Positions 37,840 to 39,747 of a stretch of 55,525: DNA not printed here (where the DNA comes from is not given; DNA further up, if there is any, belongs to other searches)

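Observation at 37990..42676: ACAD-fold protein with the desulfinase signature (Arg84, Gln248, Gly367), coupled to a ThDP enzyme: candidate undescribed sulfinate/organosulfur catabolic cluster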

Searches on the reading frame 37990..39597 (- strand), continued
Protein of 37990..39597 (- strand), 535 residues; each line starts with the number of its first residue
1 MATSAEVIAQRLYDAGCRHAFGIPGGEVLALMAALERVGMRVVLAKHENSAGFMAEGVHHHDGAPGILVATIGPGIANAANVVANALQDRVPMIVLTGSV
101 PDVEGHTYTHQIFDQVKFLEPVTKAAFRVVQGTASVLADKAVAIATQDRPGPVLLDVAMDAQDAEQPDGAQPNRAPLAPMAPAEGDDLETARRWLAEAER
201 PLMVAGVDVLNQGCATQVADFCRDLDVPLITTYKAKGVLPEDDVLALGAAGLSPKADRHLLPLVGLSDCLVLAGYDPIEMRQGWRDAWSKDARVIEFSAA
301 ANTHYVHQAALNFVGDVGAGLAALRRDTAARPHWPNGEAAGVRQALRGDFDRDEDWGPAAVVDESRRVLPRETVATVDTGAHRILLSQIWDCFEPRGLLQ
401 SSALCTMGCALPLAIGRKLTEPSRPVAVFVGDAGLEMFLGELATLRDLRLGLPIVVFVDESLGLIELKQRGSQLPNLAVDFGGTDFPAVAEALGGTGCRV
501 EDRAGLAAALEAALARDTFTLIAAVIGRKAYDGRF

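Call 67: search_protein_families(library=ncbifam, max_evalue=1e-20, proteins=[L093:11719-13176:+, L096:14862-16349:+, L093:13253-14425:+, L096:16346-17365:+, L093:8747-9946:+, L096:10001-11608:+])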
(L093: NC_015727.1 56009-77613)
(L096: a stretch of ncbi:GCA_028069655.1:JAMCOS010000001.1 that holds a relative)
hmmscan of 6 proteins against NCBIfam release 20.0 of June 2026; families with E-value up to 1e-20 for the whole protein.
L093:11719-13176:+ (485 aa): 39 families (the best 25 are shown)
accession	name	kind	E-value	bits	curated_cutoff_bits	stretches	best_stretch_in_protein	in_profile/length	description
TIGR01780.1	SSADH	subfamily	3.2e-182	606.4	646.35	1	30-477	1-448/448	succinate-semialdehyde dehydrogenase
NF008415.0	PRK11241.1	equivalog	2.7e-172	573.8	828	1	6-482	4-481/482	NADP-dependent succinate-semialdehyde dehydrogenase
NF010000.0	PRK13473.1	subfamily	3.5e-123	411.7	615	1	13-481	3-472/475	aminobutyraldehyde dehydrogenase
TIGR01804.1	BADH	equivalog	2.8e-122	408.5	668.6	1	17-477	2-467/467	betaine-aldehyde dehydrogenase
NF006916.0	PRK09407.1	equivalog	4.3e-118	395.2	521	1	16-479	24-490/526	succinic semialdehyde dehydrogenase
TIGR02299.1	HpaE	equivalog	3.8e-115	385.3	638.35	1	15-481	3-476/488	5-carboxymethyl-2-hydroxymuconate semialdehyde dehydrogenase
NF009725.0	PRK13252.1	equivalog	3.4e-114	381.9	593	1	13-481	7-479/488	betaine-aldehyde dehydrogenase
NF045735.1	PaDhStyDPseudo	equivalog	3e-105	352.7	850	1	11-481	1-481/483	phenylacetaldehyde dehydrogenase StyD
NF040648.1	lactal_redase_Meth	equivalog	2.2e-104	350.1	650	1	16-481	2-462/463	lactaldehyde dehydrogenase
NF040792.1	glyc_ald_dh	equivalog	4.5e-102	342.5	760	1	14-481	2-473/488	D-glyceraldehyde dehydrogenase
NF042993.1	AlphKGSA_gudD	equivalog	1.2e-101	340.9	770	1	16-481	7-480/481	alpha-ketoglutaric semialdehyde dehydrogenase GucD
NF007497.0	PRK10090.1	equivalog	1.6e-101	340.5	500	1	12-479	6-475/480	aldehyde dehydrogenase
NF052305.1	DioxValDhHalo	equivalog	1.3e-100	337.6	750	1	14-476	6-476/483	2,5-dioxovalerate dehydrogenase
TIGR03374.1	ABALDH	equivalog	1.8e-99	333.7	909.3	1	13-481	2-471/472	aminobutyraldehyde dehydrogenase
NF045736.1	PaDhStyDRhodo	equivalog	1.6e-97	327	800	1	12-479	2-475/479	phenylacetaldehyde dehydrogenase StyD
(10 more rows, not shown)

L096:14862-16349:+ (495 aa): 38 families (the best 25 are shown)
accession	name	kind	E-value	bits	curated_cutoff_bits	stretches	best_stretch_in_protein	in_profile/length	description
TIGR01780.1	SSADH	subfamily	4.1e-198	658.8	646.35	1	41-488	1-448/448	succinate-semialdehyde dehydrogenase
NF008415.0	PRK11241.1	equivalog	5.1e-193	642.2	828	1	16-493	3-481/482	NADP-dependent succinate-semialdehyde dehydrogenase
TIGR01804.1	BADH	equivalog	1.6e-128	429.1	668.6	1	27-488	1-467/467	betaine-aldehyde dehydrogenase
NF010000.0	PRK13473.1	subfamily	4.7e-127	424.5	615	1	26-490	5-470/475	aminobutyraldehyde dehydrogenase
NF009725.0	PRK13252.1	equivalog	2.5e-122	408.8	593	1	24-490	7-477/488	betaine-aldehyde dehydrogenase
TIGR02299.1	HpaE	equivalog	2.1e-121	405.9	638.35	1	27-492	4-476/488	5-carboxymethyl-2-hydroxymuconate semialdehyde dehydrogenase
NF040648.1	lactal_redase_Meth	equivalog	4.1e-120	401.9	650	1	27-491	2-461/463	lactaldehyde dehydrogenase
NF007497.0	PRK10090.1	equivalog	4.6e-116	388.4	500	1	37-488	22-473/480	aldehyde dehydrogenase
NF006916.0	PRK09407.1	equivalog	1.9e-115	386.5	521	1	32-488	29-488/526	succinic semialdehyde dehydrogenase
TIGR03216.1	OH_muco_semi_DH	equivalog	5.3e-115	384.8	693.25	1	26-492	3-479/481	2-hydroxymuconic semialdehyde dehydrogenase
NF045735.1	PaDhStyDPseudo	equivalog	1.3e-111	373.7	850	1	22-492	1-481/483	phenylacetaldehyde dehydrogenase StyD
NF042993.1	AlphKGSA_gudD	equivalog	1.3e-106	357.2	770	1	26-489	6-477/481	alpha-ketoglutaric semialdehyde dehydrogenase GucD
TIGR03374.1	ABALDH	equivalog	1.7e-100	337.1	909.3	1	34-490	13-469/472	aminobutyraldehyde dehydrogenase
NF047626.1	SulfactDhSafD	equivalog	4.4e-100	335.9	700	1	38-490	2-452/454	sulfoacetaldehyde dehydrogenase SafD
NF040792.1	glyc_ald_dh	equivalog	4.5e-100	335.9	760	1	27-490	4-471/488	D-glyceraldehyde dehydrogenase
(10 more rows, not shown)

L093:13253-14425:+ (390 aa): 24 families
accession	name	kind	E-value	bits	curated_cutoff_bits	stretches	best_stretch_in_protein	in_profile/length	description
NF005710.0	PRK07522.1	subfamily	2.5e-133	445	412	1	7-389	4-389/391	acetylornithine deacetylase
TIGR01892.1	AcOrn-deacetyl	equivalog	9.3e-107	357.2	297.7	1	17-384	3-364/365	acetylornithine deacetylase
NF003474.0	PRK05111.1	equivalog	2e-75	254.1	460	1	14-386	9-378/383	acetylornithine deacetylase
TIGR01910.1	DapE-ArgE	subfamily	9.3e-52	176.5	217.6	1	15-374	2-367/373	ArgE/DapE family deacylase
NF006400.0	PRK08651.1-3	equivalog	4.9e-43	147.4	374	1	49-386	49-404/410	succinyl-diaminopimelate desuccinylase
NF006365.0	PRK08588.1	subfamily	1.3e-42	146.5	289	1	57-378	50-370/383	succinyl-diaminopimelate desuccinylase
NF006399.0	PRK08651.1-2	equivalog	1.4e-41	142.9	381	1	19-386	12-402/405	succinyl-diaminopimelate desuccinylase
NF006439.0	PRK08737.1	equivalog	8e-40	137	345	1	11-386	6-362/364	acetylornithine deacetylase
NF009557.0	PRK13009.1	equivalog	3.8e-39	134.9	284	1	11-388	3-374/377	succinyl-diaminopimelate desuccinylase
TIGR01900.1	dapE-gram_pos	equivalog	1.3e-37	129.5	304.2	1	14-385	6-350/351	succinyl-diaminopimelate desuccinylase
NF009555.0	PRK13004.1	equivalog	3.2e-35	121.8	321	1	8-382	12-389/399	YgeY family selenium metabolism-linked hydrolase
NF006402.0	PRK08651.1-5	equivalog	3.8e-29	101.8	369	1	74-388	62-367/369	succinyl-diaminopimelate desuccinylase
NF005373.0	PRK06915.1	equivalog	9.2e-29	100.6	428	0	67-220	88-241/422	peptidase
TIGR01246.1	dapE_proteo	equivalog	7.5e-28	97.6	361.8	1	14-280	2-268/370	succinyl-diaminopimelate desuccinylase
NF010589.0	PRK13983.1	equivalog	8.6e-27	94.1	333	1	48-380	60-401/409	M20 family metallo-hydrolase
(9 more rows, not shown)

L096:16346-17365:+ (339 aa): 1 family
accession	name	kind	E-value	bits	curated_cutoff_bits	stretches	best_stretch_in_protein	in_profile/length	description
TIGR00698.1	TIGR00698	subfamily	2.5e-39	135.4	232.6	1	16-325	6-321/335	YeiH family putative sulfate export transporter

L093:8747-9946:+ (399 aa): 44 families (the best 25 are shown)
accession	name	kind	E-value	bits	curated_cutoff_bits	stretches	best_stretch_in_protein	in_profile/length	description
NF004769.0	PRK06107.1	equivalog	1.8e-135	451.8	617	1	5-398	9-401/402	aspartate transaminase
NF041091.1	asp_aminotase_Arch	equivalog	3.2e-98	329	550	1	4-393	2-373/376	aspartate aminotransferase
NF041364.1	GntC_guanitoxin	equivalog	3e-78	263.2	415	1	35-392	4-354/356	guanitoxin biosynthesis PLP-dependent (S)-gamma-hydroxy-L-arginine cyclodehydratase GntC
NF005816.0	PRK07682.1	equivalog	5.2e-76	255.8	620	1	3-397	7-385/390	aminotransferase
NF005817.0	PRK07683.1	equivalog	1.2e-74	251.4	575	1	25-395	24-381/387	aminotransferase A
NF004770.0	PRK06108.1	subfamily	8e-74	248.8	422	1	4-397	15-394/396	pyridoxal phosphate-dependent aminotransferase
NF005588.0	PRK07309.1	equivalog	2.8e-70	237.2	576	1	29-396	30-387/391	pyridoxal phosphate-dependent aminotransferase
NF004975.0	PRK06348.1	equivalog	8.2e-69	232.4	549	1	15-392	19-380/384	pyridoxal phosphate-dependent aminotransferase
NF005601.0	PRK07337.1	equivalog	1.7e-66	225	496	1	3-395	9-392/394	pyridoxal phosphate-dependent aminotransferase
NF006229.0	PRK08361.1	equivalog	9.3e-66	222.4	624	1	10-397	18-390/391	aspartate aminotransferase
NF006230.0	PRK08363.1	equivalog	2.8e-64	217.4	534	1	13-395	14-392/398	alanine aminotransferase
NF006756.0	PRK09276.1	subfamily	1.8e-63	214.8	507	1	2-393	4-384/387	LL-diaminopimelate aminotransferase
NF005855.0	PRK07777.1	equivalog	3.6e-63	214.2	553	1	7-394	8-387/391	pyridoxal phosphate-dependent aminotransferase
NF006514.0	PRK08960.1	equivalog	1.7e-61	208.2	554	1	4-396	7-386/388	pyridoxal phosphate-dependent aminotransferase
NF005744.0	PRK07568.1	subfamily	6.2e-61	206.4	389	1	3-396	4-391/398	pyridoxal phosphate-dependent aminotransferase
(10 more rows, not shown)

L096:10001-11608:+ (535 aa): 49 families (the best 25 are shown)
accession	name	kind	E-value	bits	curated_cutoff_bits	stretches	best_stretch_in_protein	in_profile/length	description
NF006187.0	PRK08322.1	equivalog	5.3e-100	335.4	509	1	3-525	3-527/548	acetolactate synthase large subunit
NF006378.0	PRK08617.1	equivalog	1.7e-80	271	510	1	5-523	11-535/556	acetolactate synthase AlsS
NF005712.0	PRK07524.1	subfamily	1.9e-76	257.6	500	1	1-523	2-526/536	5-guanidino-2-oxopentanoate decarboxylase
TIGR00118.1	acolac_lg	equivalog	1.4e-73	248.2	538.35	1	5-525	4-533/557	biosynthetic-type acetolactate synthase large subunit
TIGR02418.1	acolac_catab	equivalog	2.7e-70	237.4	551.1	1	6-522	3-525/539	acetolactate synthase AlsS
NF006052.0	PRK08199.1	subfamily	1.3e-69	235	539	1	3-530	9-541/559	thiamine pyrophosphate protein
NF006524.0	PRK08978.1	equivalog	1.9e-66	224.5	738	1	6-519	5-517/548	acetolactate synthase 2 catalytic subunit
NF006016.1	PRK08155.1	equivalog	2.6e-65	220.9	870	1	6-525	7-531/554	acetolactate synthase large subunit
NF005039.0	PRK06456.1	equivalog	3.1e-64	217.5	868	1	1-525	1-543/572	acetolactate synthase large subunit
NF005860.0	PRK07789.1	equivalog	4.9e-60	203.5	881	1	5-519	37-570/615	acetolactate synthase large subunit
NF006319.0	PRK08527.1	equivalog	2.2e-59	201.4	905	1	4-528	6-540/565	acetolactate synthase large subunit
NF004919.0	PRK06276.1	equivalog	2.9e-59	200.9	866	1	7-519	6-531/582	acetolactate synthase large subunit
NF006377.0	PRK08611.1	equivalog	9.5e-59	199.4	742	1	6-524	8-527/576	pyruvate oxidase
NF004710.0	PRK06048.1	equivalog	5.6e-58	196.7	976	1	7-526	13-537/561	acetolactate synthase large subunit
NF006122.0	PRK08266.1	subfamily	9.3e-56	189.4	571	1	5-528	7-526/543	hypothetical protein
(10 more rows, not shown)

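Call 69: find_related_loci(query=A3, collection=metagenome_contigs, flank=7000)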
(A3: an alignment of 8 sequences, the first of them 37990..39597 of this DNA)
Query A3 (535 aa) in metagenome_contigs; peptide patterns used: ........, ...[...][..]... (x = any residue, [..] = any of these).
600 stretches matched a pattern (row limit reached: there are more); 500 encode a relative of the query (tblastn E <= 1e-3); the best 80 are kept; 80 distinct loci.
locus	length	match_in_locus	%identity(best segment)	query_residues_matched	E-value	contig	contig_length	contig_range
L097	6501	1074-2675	65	1-535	0e+0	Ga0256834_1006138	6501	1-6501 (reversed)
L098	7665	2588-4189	67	1-535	0e+0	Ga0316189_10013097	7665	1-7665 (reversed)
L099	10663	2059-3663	68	1-535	0e+0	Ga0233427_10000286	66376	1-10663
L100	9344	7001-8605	67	1-535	0e+0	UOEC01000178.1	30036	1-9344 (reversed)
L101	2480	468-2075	66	1-535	0e+0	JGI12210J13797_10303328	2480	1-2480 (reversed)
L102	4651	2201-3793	66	3-535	0e+0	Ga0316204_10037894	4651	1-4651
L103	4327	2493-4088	64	3-535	0e+0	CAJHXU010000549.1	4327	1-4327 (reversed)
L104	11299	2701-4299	67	3-535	0e+0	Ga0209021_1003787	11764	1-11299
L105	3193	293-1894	64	1-535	0e+0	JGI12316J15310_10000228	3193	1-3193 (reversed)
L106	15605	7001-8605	68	1-535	0e+0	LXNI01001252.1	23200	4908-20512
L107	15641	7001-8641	61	1-535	0e+0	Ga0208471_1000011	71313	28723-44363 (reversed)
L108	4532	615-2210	62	3-535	0e+0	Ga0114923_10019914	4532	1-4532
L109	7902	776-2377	67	3-535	0e+0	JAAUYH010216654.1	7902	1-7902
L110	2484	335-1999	60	1-535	0e+0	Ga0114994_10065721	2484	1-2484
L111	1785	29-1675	60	1-535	0e+0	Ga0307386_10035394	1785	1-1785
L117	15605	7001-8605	61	1-535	0e+0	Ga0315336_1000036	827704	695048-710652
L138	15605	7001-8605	61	1-535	0e+0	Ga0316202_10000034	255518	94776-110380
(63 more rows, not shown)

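Call 71: search_solved_structures(query=L005:11604-13022:+, max_evalue=1)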
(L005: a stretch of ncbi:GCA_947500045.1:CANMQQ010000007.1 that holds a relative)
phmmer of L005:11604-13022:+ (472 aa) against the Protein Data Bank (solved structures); distinct sequences matched with E-value up to 1: 5.
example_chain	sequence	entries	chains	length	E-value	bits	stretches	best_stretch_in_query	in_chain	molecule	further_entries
8far_A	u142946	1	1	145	0.073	15.2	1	404-467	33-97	I432-1-CC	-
8cus_A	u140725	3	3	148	0.077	15.1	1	404-467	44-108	I432-1(NaCl) Chain A | I432-1(Imd) Chain A | I432-1-X3 Chain A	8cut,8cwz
6b85_J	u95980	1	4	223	0.31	13.1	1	404-467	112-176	TMHC4_R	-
8ump_A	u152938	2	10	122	0.32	13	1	410-468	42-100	T33-ml35-redesigned-TPR-domain-fold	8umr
8fwd_1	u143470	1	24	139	0.61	12.1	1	404-461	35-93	O43-rpxdoc-EK1_B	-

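Call 72: search_protein_families(library=phrogs, proteins=[window:37990-39597:-], max_evalue=0.00001)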
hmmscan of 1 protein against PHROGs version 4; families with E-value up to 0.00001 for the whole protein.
window:37990-39597:- (535 aa): 1 family
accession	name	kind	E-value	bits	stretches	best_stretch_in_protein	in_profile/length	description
phrog_11199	-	unknown function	2e-82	278.7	1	2-527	9-547/568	-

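Call 82: search_protein_families(library=pfam, max_evalue=0.00001, proteins=[L138:8689-10275:+, L138:11467-12993:+, L138:12990-13784:+, L138:13824-14981:-, L117:2016-5561:+, L006:2198-5935:+])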
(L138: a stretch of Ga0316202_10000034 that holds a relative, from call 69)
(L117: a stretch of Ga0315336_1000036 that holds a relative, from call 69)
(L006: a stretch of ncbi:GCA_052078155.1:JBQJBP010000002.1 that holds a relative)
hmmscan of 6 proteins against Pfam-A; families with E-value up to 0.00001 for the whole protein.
L138:8689-10275:+ (528 aa): 1 family
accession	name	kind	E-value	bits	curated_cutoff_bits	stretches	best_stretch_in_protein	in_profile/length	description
PF13365.12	Trypsin_2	-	6.1e-17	63.1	27.6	1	319-500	1-144/144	Trypsin-like peptidase domain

L138:11467-12993:+ (508 aa): 2 families
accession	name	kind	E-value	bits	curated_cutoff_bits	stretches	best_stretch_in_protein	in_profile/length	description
PF00501.34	AMP-binding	-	6.7e-70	236.3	29.9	1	7-364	1-384/384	AMP-binding enzyme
PF13193.12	AMP-binding_C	-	1.9e-17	64.4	24.5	1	415-489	2-76/76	AMP-binding enzyme C-terminal domain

L138:12990-13784:+ (264 aa): 1 family
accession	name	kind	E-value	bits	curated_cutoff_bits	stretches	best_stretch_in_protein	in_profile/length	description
PF00285.26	Citrate_synt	-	1.7e-21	77.1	27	1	39-236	151-350/357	Citrate synthase, C-terminal domain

L138:13824-14981:- (385 aa): 2 families
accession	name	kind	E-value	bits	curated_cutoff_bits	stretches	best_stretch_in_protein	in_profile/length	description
PF01546.33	Peptidase_M20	-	3.9e-27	95.9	24.6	1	86-382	2-205/206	Peptidase family M20/M25/M40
PF07687.19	M20_dimer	-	6.8e-19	68.2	21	1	189-281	2-97/107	Peptidase dimerisation domain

L117:2016-5561:+ (1181 aa): 4 families
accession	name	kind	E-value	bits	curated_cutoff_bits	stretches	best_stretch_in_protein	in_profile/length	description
PF00664.28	ABC_membrane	-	4.2e-25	89.4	28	1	67-291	40-264/274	ABC transporter transmembrane region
PF00027.35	cNMP_binding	-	1.4e-18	67.1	27.5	1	916-1002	2-89/89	Cyclic nucleotide-binding domain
PF00005.33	ABC_tran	-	3.2e-13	50.9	25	1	368-466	3-80/137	ABC transporter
PF00990.26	GGDEF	-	7.8e-09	35.9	23.8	1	1032-1151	2-123/161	Diguanylate cyclase, GGDEF domain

L006:2198-5935:+ (1245 aa): 1 family
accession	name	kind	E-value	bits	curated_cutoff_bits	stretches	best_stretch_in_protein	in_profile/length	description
PF00353.25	HemolysinCabind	-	2.6e-129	420.7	23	18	375-410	1-36/36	RTX calcium-binding nonapeptide repeat (4 copies)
